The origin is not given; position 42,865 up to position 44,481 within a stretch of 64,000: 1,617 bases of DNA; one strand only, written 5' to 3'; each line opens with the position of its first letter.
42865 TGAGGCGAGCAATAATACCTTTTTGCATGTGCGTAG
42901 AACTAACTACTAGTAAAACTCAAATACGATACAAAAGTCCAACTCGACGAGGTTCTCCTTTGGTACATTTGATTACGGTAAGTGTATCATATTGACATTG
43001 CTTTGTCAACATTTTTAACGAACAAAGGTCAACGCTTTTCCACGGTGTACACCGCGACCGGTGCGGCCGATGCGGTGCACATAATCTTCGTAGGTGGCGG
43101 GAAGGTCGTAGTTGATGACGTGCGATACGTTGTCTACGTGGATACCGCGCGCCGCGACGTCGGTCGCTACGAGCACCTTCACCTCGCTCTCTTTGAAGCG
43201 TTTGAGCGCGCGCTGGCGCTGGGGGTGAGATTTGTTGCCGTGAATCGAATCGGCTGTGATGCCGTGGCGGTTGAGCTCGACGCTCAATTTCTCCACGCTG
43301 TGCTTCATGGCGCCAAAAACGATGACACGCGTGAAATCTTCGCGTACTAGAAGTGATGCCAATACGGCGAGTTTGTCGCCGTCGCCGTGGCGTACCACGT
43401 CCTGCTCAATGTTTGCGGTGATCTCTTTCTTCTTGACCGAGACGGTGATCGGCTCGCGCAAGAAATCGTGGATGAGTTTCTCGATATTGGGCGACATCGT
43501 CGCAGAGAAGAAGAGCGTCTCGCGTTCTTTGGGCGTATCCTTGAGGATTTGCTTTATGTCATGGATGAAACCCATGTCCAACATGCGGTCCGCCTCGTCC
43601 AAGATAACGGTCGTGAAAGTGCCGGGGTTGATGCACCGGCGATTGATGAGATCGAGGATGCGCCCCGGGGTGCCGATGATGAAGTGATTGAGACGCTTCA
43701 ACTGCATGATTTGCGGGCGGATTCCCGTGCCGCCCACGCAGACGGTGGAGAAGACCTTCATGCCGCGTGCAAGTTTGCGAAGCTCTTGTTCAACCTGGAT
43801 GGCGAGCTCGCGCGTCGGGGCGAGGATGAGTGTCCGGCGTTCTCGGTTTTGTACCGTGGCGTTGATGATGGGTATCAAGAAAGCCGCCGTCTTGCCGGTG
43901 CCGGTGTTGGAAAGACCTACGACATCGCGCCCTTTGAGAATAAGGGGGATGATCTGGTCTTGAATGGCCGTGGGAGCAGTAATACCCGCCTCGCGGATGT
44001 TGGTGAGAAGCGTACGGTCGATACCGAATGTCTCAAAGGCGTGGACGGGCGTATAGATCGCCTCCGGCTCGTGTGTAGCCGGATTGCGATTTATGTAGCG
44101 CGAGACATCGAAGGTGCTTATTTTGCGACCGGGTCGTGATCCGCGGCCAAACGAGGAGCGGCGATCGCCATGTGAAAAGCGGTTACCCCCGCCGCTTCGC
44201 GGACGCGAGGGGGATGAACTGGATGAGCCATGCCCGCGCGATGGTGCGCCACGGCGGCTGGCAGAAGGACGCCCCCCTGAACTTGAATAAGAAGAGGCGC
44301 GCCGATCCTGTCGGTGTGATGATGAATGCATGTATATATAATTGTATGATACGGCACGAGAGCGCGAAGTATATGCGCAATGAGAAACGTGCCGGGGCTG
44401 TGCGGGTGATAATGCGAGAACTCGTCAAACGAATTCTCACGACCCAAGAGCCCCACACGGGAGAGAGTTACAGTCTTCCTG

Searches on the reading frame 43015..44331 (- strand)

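Call 67: search_protein_families(library=pfam, proteins=[window:43015-44331:-], max_evalue=0.001)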
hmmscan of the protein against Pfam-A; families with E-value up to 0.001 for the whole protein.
window:43015-44331:- (438 aa): 4 families
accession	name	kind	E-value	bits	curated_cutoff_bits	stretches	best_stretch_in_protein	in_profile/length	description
PF00270.35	DEAD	-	7.5e-46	156.3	26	1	121-285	1-166/167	DEAD/DEAH box helicase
PF00271.37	Helicase_C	-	1.3e-31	109.5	23.5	1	320-426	2-108/110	Helicase conserved C-terminal domain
PF04851.21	ResIII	-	5.5e-08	33.3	22.5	1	141-279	30-162/164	Type III restriction enzyme, res subunit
PF07652.20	Flavi_DEAD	-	8.6e-05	23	21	1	143-187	13-56/148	Flavivirus DEAD domain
